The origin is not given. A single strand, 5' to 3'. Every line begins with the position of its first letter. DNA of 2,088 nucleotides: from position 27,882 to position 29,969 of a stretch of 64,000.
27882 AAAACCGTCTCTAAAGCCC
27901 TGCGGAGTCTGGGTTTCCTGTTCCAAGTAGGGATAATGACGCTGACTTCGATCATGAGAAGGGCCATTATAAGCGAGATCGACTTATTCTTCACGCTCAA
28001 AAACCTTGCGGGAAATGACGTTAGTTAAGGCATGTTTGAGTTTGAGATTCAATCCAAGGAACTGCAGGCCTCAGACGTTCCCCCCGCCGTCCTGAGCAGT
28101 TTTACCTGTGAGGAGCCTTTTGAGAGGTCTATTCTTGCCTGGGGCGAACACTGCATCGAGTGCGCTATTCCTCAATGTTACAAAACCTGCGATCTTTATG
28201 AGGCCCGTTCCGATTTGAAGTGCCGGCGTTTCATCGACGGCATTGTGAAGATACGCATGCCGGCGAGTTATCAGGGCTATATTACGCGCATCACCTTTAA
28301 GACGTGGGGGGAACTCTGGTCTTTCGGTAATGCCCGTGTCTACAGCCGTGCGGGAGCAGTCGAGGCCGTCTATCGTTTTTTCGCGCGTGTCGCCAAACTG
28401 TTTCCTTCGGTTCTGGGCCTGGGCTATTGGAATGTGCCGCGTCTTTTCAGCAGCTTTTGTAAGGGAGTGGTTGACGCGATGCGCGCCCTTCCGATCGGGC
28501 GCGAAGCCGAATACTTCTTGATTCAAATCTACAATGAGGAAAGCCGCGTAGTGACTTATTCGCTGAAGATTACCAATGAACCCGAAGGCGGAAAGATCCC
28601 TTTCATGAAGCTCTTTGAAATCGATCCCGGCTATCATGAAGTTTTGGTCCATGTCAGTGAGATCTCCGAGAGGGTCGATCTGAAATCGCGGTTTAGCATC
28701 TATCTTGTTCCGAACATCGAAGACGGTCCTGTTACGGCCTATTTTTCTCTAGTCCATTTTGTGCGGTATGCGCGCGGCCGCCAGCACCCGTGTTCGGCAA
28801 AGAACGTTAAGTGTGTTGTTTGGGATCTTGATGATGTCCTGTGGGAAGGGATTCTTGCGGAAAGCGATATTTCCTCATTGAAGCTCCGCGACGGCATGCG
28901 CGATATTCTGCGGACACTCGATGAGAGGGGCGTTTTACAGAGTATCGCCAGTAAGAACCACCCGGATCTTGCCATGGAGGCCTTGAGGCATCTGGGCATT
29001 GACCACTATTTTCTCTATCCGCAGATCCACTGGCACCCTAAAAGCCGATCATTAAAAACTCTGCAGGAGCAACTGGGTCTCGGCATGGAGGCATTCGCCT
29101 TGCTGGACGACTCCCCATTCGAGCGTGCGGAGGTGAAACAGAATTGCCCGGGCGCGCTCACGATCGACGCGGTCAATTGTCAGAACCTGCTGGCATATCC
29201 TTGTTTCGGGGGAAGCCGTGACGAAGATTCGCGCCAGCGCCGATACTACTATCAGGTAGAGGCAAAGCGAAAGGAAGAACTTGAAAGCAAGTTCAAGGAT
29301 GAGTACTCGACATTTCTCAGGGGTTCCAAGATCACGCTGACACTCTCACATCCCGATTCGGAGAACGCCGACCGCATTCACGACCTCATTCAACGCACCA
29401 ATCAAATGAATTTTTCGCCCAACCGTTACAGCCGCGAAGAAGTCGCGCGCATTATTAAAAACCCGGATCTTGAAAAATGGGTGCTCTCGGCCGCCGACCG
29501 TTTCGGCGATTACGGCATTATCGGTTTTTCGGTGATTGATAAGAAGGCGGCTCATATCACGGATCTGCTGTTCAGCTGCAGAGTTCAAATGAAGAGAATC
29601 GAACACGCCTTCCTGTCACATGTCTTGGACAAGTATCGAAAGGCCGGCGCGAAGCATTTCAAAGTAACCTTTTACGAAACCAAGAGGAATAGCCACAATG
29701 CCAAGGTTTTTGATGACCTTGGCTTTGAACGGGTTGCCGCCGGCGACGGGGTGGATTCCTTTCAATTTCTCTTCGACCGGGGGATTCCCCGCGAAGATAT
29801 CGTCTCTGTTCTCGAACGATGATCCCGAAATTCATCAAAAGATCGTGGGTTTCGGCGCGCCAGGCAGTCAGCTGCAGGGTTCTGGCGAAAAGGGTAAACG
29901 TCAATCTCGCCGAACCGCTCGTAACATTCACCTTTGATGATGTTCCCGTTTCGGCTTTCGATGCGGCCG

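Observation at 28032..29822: FkbH-like protein carrying an unassigned Cys-rich N-terminal domain, in a glycan-modification block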

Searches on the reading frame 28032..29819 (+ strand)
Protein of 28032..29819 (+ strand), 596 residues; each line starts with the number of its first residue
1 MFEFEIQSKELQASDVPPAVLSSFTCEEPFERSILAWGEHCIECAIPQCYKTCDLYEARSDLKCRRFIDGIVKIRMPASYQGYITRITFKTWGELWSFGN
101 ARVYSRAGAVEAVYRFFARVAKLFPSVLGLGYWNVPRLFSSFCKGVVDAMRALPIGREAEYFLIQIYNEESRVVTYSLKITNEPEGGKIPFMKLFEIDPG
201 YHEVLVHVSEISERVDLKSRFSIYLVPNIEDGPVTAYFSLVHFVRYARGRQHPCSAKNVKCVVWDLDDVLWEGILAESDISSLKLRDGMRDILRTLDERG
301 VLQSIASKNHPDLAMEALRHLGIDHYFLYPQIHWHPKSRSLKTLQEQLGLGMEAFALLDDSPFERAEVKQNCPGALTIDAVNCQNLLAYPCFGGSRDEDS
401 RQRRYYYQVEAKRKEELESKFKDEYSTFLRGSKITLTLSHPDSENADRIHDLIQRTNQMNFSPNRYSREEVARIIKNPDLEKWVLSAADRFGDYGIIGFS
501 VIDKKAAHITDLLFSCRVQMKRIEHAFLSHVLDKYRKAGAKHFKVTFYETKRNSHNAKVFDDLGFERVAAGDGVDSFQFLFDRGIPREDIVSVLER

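Call 5: search_protein_families(library=pfam, proteins=[window:28032-29819:+], max_evalue=0.1)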
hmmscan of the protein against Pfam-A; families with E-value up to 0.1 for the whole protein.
window:28032-29819:+ (596 aa): 4 families
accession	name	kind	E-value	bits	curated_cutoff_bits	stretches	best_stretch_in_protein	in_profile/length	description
PF00702.32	Hydrolase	-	2.2e-06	28.7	26.4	1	282-362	96-181/191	haloacid dehalogenase-like hydrolase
PF12689.13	Acid_PPase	-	1e-05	25.9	27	1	281-376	42-149/169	Acid Phosphatase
PF13419.12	HAD_2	-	8.6e-05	23.2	23.8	1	281-362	76-162/178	Haloacid dehalogenase-like hydrolase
PF13302.13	Acetyltransf_3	-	0.096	13.8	25.4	0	436-565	2-137/138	Acetyltransferase (GNAT) domain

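Call 6: search_protein_families(library=ncbifam, proteins=[window:28032-29819:+], max_evalue=0.1)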
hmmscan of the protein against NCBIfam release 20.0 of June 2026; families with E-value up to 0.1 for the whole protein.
window:28032-29819:+ (596 aa): 4 families
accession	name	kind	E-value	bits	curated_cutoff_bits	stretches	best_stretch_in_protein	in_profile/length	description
TIGR01686.1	FkbH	subfamily_domain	4.4e-63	213.4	146.65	1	259-566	3-320/323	FkbH domain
TIGR01681.1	HAD-SF-IIIC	subfamily_domain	2.1e-12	48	35.75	1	260-370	1-130/132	HAD-IIIC family phosphatase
TIGR01685.1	MDP-1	equivalog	0.00016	21.9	53.75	1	274-339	35-108/174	magnesium-dependent phosphatase-1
TIGR01662.1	HAD-SF-IIIA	subfamily_domain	0.075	13.1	44.6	0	260-307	1-48/141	HAD-IIIA family hydrolase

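Call 8: search_solved_structures(query=window:28032-29819:+, max_evalue=1)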
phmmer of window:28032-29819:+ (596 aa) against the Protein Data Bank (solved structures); distinct sequences matched with E-value up to 1: 10.
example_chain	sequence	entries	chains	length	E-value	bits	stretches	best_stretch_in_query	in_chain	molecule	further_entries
3slr_A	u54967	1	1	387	9.3e-11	44.3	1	256-376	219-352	uncharacterized protein BF1531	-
3n1u_A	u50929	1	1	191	0.00028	23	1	255-364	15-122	Hydrolase, HAD superfamily, subfamily III A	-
9w2m_C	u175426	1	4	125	0.15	13.9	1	348-429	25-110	Oocyte-expressed protein homolog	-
12dl_IA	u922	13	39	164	0.23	13.4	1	348-429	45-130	Oocyte-expressed protein homolog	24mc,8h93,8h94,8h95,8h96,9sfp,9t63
4xsc_A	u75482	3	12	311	0.23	13.3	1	19-126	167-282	Thymidylate synthase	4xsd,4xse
8xi3_C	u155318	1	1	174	0.24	13.2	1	348-434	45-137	Oocyte-expressed protein homolog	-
3kzx_A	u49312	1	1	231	0.26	13.1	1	264-327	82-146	HAD-superfamily hydrolase, subfamily IA, variant 1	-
7xyj_A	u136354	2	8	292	0.63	11.9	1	27-127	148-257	Thymidylate synthase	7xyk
7cc8_A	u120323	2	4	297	0.66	11.8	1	27-127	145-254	Thymidylate Synthase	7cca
9l4j_D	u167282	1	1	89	0.88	11.4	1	348-404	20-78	Oocyte-expressed protein homolog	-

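Call 31: predict_structure(alignment_id=A1)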
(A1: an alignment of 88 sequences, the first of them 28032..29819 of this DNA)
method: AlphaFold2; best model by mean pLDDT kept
length: 596 residues; sequences in the alignment: 88
mean_pLDDT: 91.5   pTM: 0.82
mean pLDDT of the five models: 91.5, 90.9, 90.7, 90.3, 90.1
residues with pLDDT >= 90: 463; 70-90: 103; 50-70: 30; < 50: 0
segments of 3 or more residues with pLDDT < 50: none
pLDDT, mean of each block of 10 residues (from residue 1): 78 94 81 92 66 79 89 93 95 93 92 85 65 73 86 90 96 96 85 95 92 95 95 95 83 75 98 97 96 96 98 98 98 98 96 97 96 94 86 89 94 93 91 98 94 86 91 97 98 96 98 94 97 98 97 94 97 96 95 97
secondary structure, 60 per line:
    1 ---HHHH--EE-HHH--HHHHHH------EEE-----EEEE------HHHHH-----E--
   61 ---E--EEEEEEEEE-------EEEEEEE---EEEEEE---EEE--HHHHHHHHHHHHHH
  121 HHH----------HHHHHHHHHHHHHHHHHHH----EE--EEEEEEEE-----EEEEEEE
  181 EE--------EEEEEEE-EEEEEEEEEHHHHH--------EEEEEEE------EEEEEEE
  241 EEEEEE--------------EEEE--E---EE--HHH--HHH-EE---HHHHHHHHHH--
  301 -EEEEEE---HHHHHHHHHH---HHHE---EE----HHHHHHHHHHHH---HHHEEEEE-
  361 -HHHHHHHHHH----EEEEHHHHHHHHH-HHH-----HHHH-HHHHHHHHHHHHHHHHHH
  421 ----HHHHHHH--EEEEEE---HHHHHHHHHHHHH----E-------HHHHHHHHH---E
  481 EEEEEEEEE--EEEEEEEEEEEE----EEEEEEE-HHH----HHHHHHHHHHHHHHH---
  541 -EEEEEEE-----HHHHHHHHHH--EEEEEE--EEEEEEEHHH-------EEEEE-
elements in order: H4-7 H18-23 E30-32 E38-41 H48-52 E67-75 E83-89 E93-98 E102-104 H107-123 H134-152 E161-168 E174-182 E191-197 E199-207 H208-212 E221-227 E234-246 E261-264 H289-298 E302-307 H311-320 H337-348 E355-359 H362-371 E376-379 H380-388 H398-401 H403-420 H425-431 E434-439 H443-455 H468-476 E480-489 E492-503 E508-514 H523-537 E542-548 H554-563 E566-571 E574-580 E591-595

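Call 52: fold_search(model_id=the predicted structure, library=pdb)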
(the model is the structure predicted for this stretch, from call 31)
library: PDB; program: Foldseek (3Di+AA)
matches with E <= 10: 1606; with E <= 0.001: 229
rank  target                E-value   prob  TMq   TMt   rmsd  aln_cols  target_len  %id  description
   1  3slr                  2.9e-08  1.00  0.21  0.33   3.7       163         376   21  Crystal structure of N-terminal part of the protein BF1531 from Bacteroides fragilis containing phosphatase domain compl (released 2011-07-20)
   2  1u7p_B                7.0e-07  1.00  0.20  0.66   3.9       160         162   17  X-ray Crystal Structure of the Hypothetical Phosphotyrosine Phosphatase MDP-1 of the Haloacid Dehalogenase Superfamily (released 2004-10-19)
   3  1u7p_C                7.4e-07  1.00  0.19  0.62   5.5       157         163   18  X-ray Crystal Structure of the Hypothetical Phosphotyrosine Phosphatase MDP-1 of the Haloacid Dehalogenase Superfamily (released 2004-10-19)
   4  1u7o                  1.9e-06  1.00  0.20  0.68   5.1       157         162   18  Magnesium Dependent Phosphatase 1 (MDP-1) (released 2004-10-26)
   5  1u7p_D                2.0e-06  1.00  0.20  0.67   3.9       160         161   17  X-ray Crystal Structure of the Hypothetical Phosphotyrosine Phosphatase MDP-1 of the Haloacid Dehalogenase Superfamily (released 2004-10-19)
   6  3eo4_B                2.2e-06  1.00  0.22  0.78   2.9       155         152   14  The crystal structure of a domain from Methanocaldococcus jannaschii DSM 2661 (released 2008-10-14)
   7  3eo4_D                2.2e-06  1.00  0.21  0.70   3.2       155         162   15  The crystal structure of a domain from Methanocaldococcus jannaschii DSM 2661 (released 2008-10-14)
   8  2wm8                  2.3e-06  1.00  0.19  0.61   7.3       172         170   18  Crystal structure of human magnesium-dependent phosphatase 1 of the haloacid dehalogenase superfamily (MGC5987) (released 2009-07-28)
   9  1u7p_A                2.6e-06  1.00  0.18  0.60   5.3       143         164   20  X-ray Crystal Structure of the Hypothetical Phosphotyrosine Phosphatase MDP-1 of the Haloacid Dehalogenase Superfamily (released 2004-10-19)
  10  7kwq_C                4.3e-06  1.00  0.20  0.61   5.1       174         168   16  Spermidine N-acetyltransferase SpeG R149-K152 chimera from Vibrio cholerae and hSSAT (released 2020-12-16)
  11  9mto_B                4.8e-06  1.00  0.20  0.73   4.0       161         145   15  Crystal structure of acetyltransferase CBU0801 from Coxiella burnetii (released 2025-01-22)
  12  3eo4_C                5.1e-06  1.00  0.22  0.77   3.0       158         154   15  The crystal structure of a domain from Methanocaldococcus jannaschii DSM 2661 (released 2008-10-14)
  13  3eo4_A                5.4e-06  1.00  0.22  0.75   2.9       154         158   14  The crystal structure of a domain from Methanocaldococcus jannaschii DSM 2661 (released 2008-10-14)
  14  9mto_A                5.7e-06  1.00  0.20  0.74   3.6       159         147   14  Crystal structure of acetyltransferase CBU0801 from Coxiella burnetii (released 2025-01-22)
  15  5isv_B                7.5e-06  1.00  0.19  0.66   4.0       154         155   13  Crystal structure of the ribosomal-protein-S18-alanine N-acetyltransferase from Escherichia coli (released 2016-04-13)
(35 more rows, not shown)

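Call 55: find_encoding_contigs(protein=window:28032-29819:+, flank=2000, max_places=3)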
Protein window:28032-29819:+ (596 aa): 1 contig read that carries it; 1 place shown.
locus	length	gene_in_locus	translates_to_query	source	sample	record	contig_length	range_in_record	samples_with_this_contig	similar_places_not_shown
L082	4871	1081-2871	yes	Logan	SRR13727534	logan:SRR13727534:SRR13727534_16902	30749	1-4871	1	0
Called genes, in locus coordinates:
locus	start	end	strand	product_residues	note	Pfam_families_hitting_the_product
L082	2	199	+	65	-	?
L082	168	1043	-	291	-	PF00535:Glycos_transf_2, PF10111:Glyco_tranf_2_2, PF13641:Glyco_tranf_2_3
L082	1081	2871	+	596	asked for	PF00702:Hydrolase (faint), PF12689:Acid_PPase (faint)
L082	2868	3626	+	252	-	PF01522:Polysacc_deac_1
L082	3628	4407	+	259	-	PF13578:Methyltransf_24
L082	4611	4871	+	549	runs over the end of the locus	PF02310:B12-binding, PF04055:Radical_SAM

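Call 58: search_dna_similar(query=window:28032-29819:+, collection=plasmids, mode=protein, max_rows=25)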
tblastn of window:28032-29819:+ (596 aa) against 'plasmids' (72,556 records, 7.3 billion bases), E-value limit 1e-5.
Records with a match: 217; places in all: 220; records where one place covers at least 80% of the query: 0.
Best place of each record, by identity: <60% 217.
By first word of the organism name: Bacillus 67; Sinorhizobium 40; Streptomyces 39; Ralstonia 15; Clostridium 13; Rhizobium 5; Rhodococcus 5; Nostoc 2; Streptantibioticus 2; Burkholderia 2; and 24 more.
By predicted mobility (MOB-suite, as given by PLSDB): non-mobilizable 139; mobilizable 72; conjugative 6.
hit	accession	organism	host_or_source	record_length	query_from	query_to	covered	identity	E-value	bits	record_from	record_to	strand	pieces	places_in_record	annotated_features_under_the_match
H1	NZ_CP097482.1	Chroococcidiopsis sp. CCNUC1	cell culture,soil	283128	259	593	56%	35.2%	2e-50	196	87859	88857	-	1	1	HAD-IIIC family phosphatase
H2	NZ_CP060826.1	Streptomyces genisteinicus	whole organism,leaf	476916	249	571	54%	36.5%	6e-54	206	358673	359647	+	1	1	HAD-IIIC family phosphatase | acyl-CoA dehydrogenase family protein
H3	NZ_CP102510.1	Streptomyces sp. NBC_00162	bacterial isolate,soil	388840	259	586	55%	35.3%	1e-50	196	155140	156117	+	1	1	HAD-IIIC family phosphatase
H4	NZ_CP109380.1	Streptomyces sp. NBC_01546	-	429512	259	586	55%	35.0%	3e-50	195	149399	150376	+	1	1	HAD-IIIC family phosphatase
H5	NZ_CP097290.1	Streptomyces durmitorensis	whole organism,soil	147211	249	553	51%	37.3%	6e-52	200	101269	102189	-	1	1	HAD-IIIC family phosphatase | acyl-CoA dehydrogenase family protein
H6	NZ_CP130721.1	Streptomyces sp. NBC_01296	-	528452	260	586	55%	34.5%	2e-48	189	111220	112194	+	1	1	HAD-IIIC family phosphatase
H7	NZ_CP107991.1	Streptomyces canus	-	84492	255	569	53%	35.8%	3e-52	201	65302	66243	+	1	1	HAD-IIIC family phosphatase | acyl-CoA dehydrogenase family protein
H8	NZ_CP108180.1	Streptomyces canus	-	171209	255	569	53%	35.8%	3e-52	201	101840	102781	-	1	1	HAD-IIIC family phosphatase | acyl-CoA dehydrogenase family protein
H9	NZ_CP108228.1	Streptomyces canus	-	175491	255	569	53%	35.8%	3e-52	201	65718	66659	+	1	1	HAD-IIIC family phosphatase | acyl-CoA dehydrogenase family protein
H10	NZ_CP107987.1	Streptomyces canus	-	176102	255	569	53%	35.8%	3e-52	201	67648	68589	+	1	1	HAD-IIIC family phosphatase | acyl-CoA dehydrogenase family protein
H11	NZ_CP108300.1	Streptomyces canus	-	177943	255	569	53%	35.8%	3e-52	201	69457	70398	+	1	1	HAD-IIIC family phosphatase | acyl-CoA dehydrogenase family protein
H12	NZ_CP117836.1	Alkalihalophilus pseudofirmus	cell culture,soil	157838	257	568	52%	36.2%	2e-54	207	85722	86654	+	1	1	HAD-IIIC family phosphatase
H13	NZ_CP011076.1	Brevibacillus laterosporus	Oryza sativa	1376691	243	572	55%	33.9%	7e-54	206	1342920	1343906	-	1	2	none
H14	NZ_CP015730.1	Bacillus cereus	sludge of an anaerobic digestion reactor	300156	256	574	54%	35.1%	7e-50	194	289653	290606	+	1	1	HAD-IIIC family phosphatase | cyclic peptide export ABC transporter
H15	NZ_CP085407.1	Bacillus bombysepticus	single cell,soil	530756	256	574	54%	35.1%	7e-50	194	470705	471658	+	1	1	HAD-IIIC family phosphatase | cyclic peptide export ABC transporter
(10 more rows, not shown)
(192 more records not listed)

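Call 59: get_annotated_region(hit=H2, flank=5000)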
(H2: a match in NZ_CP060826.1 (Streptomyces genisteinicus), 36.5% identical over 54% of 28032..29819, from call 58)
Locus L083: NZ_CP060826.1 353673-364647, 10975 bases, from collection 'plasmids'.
description: Streptomyces genisteinicus strain CRPJ-33 plasmid unnamed2
organism: Streptomyces genisteinicus (NCBI taxid 2768068)
taxonomy: Bacteria; Actinomycetota; Actinomycetes; Kitasatosporales; Streptomycetaceae; Streptomyces; Streptomyces genisteinicus
host: -; source: whole organism,leaf; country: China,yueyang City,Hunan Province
typing (MOB-suite, as given by PLSDB): non-mobilizable; replicon rep_cluster_1982
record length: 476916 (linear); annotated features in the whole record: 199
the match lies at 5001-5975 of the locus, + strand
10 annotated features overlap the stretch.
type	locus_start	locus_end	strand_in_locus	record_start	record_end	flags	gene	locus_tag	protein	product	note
CDS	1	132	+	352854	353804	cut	-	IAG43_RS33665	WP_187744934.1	thioesterase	GO:0009058 - biosynthetic process [Evidence IEA]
CDS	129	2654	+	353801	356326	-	-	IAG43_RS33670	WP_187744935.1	FkbM family methyltransferase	-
CDS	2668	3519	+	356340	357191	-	-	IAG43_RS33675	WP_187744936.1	3-hydroxyacyl-CoA dehydrogenase NAD-binding domain-containing protein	GO:0006631 - fatty acid metabolic process [Evidence IEA]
CDS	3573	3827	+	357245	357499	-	-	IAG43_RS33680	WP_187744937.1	acyl carrier protein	-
CDS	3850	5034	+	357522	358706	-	-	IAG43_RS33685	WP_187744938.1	acyl-CoA dehydrogenase family protein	-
CDS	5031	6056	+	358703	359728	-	-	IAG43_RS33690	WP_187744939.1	HAD-IIIC family phosphatase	-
CDS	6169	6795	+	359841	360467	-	-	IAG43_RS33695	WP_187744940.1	hypothetical protein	-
CDS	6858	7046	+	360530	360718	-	-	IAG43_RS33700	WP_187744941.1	transcriptional regulator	-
CDS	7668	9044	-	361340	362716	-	-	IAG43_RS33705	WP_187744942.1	FAD-dependent oxidoreductase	-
CDS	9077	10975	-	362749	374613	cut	-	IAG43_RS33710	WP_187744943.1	type I polyketide synthase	-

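Call 60: get_annotated_region(hit=H14, flank=5000)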
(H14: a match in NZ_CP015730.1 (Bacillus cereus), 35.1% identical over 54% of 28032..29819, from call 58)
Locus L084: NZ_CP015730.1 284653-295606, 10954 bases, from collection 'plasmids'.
description: Bacillus cereus strain A1 plasmid pBCA1, complete sequence
organism: Bacillus cereus (NCBI taxid 1396)
taxonomy: Bacteria; Bacillota; Bacilli; Bacillales; Bacillaceae; Bacillus; Bacillus cereus
host: -; source: sludge of an anaerobic digestion reactor; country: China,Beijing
typing (MOB-suite, as given by PLSDB): conjugative; replicon rep_cluster_1912; relaxase MOBP; mating-pair formation MPF_T
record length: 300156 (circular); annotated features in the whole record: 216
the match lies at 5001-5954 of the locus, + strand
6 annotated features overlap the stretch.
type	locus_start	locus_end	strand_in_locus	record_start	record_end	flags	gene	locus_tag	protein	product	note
CDS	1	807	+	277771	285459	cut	-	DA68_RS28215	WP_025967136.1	hybrid non-ribosomal peptide synthetase/type I polyketide synthase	-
CDS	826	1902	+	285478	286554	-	-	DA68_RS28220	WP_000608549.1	LLM class flavin-dependent oxidoreductase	-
CDS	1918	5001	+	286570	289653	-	-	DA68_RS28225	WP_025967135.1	cyclic peptide export ABC transporter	GO:0015833 - peptide transport [Evidence IEA]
CDS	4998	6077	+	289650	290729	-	-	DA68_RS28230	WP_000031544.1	HAD-IIIC family phosphatase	-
CDS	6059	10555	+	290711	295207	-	-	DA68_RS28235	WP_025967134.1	non-ribosomal peptide synthetase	-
CDS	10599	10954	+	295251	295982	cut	-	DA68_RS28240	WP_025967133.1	alpha/beta fold hydrolase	-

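Call 74: list_cluster_members(proteins=[window:28032-29819:+, window:21714-23375:-, window:24900-26030:-, window:33900-34778:+, window:31562-33208:+])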
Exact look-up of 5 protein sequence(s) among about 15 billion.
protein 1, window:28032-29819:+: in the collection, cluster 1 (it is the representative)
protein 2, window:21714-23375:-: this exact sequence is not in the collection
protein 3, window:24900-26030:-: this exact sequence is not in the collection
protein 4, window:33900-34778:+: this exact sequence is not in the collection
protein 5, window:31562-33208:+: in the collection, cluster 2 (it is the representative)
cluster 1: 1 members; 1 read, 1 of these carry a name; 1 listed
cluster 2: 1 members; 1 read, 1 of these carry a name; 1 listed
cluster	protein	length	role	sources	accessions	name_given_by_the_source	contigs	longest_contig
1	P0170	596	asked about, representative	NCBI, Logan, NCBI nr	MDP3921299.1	MAG: HAD-IIIC family phosphatase [Candidatus Omnitrophota bacterium] | HAD-IIIC family phosphatase [Candidatus Omnitrophota bacterium]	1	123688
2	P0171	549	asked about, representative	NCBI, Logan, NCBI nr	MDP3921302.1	MAG: radical SAM protein [Candidatus Omnitrophota bacterium] | radical SAM protein [Candidatus Omnitrophota bacterium]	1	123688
